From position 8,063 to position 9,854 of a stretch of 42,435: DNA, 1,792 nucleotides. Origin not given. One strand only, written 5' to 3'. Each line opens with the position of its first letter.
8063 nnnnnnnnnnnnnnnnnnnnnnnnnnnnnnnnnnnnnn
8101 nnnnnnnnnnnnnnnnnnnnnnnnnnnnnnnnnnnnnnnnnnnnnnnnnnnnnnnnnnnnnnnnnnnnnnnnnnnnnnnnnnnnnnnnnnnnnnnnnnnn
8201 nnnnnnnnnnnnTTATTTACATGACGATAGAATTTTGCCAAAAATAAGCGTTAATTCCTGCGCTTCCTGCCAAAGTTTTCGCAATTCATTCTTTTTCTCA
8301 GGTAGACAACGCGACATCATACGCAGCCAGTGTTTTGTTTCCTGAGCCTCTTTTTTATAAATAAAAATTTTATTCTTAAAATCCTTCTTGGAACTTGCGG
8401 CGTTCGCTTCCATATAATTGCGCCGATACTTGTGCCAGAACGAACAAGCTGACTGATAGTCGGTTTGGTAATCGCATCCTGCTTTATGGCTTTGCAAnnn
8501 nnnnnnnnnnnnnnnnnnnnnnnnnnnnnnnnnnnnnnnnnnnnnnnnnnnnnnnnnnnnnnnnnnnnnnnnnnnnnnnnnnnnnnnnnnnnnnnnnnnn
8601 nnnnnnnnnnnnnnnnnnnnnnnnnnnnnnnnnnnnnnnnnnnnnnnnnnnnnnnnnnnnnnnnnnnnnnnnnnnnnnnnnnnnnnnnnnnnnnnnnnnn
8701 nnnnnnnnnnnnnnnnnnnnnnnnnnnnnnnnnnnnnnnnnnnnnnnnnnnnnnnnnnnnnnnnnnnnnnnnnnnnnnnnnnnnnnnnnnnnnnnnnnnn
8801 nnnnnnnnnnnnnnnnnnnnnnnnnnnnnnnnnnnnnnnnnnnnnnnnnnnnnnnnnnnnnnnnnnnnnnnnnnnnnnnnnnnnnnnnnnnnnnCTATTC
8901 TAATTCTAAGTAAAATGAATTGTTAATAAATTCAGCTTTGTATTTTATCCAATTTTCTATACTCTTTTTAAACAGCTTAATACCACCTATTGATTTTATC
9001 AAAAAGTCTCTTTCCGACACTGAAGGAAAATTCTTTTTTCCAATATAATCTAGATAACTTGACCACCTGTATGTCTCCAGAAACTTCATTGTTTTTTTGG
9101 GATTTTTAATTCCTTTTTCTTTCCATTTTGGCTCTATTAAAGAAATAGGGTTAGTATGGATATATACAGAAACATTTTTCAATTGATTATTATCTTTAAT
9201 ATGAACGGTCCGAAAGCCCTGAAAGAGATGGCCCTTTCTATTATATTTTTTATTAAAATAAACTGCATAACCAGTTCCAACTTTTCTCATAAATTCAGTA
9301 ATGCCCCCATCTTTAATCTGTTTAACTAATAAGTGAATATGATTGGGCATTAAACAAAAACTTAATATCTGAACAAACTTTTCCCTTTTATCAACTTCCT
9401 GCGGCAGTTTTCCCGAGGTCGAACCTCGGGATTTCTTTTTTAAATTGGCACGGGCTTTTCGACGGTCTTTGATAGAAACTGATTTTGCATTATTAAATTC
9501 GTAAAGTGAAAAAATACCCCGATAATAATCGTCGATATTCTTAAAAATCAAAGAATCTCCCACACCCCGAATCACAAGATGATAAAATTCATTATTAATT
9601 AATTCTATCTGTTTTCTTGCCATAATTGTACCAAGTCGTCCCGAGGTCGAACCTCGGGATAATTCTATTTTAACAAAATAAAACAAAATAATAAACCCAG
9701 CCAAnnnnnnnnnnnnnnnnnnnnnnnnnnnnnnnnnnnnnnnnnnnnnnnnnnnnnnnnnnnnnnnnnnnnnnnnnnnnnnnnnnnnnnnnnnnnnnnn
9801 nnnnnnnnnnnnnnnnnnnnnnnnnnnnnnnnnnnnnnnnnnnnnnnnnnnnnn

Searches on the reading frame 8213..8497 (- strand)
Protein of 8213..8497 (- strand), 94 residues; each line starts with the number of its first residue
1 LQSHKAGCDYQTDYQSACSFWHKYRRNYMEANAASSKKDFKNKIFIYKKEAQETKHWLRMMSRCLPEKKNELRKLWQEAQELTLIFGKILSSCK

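Call 85: search_protein_families(library=pfam, proteins=[window:8213-8497:-], max_evalue=0.001)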
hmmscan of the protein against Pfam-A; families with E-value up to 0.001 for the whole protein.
window:8213-8497:- (94 aa): 1 family
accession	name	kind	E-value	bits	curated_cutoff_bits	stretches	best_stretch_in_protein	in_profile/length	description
PF05635.17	23S_rRNA_IVP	-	1.2e-06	29.1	33.8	1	27-83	45-101/106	23S rRNA-intervening sequence protein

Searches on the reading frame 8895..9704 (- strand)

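Call 60: search_protein_families(library=pfam, proteins=[window:8895-9704:-], max_evalue=0.001)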
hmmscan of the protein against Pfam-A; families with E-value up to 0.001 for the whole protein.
window:8895-9704:- (269 aa): 1 family
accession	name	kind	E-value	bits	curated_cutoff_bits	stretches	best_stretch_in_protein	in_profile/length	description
PF01797.21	Y1_Tnp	-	5.6e-10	39.8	23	1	83-184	14-120/121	Transposase IS200 like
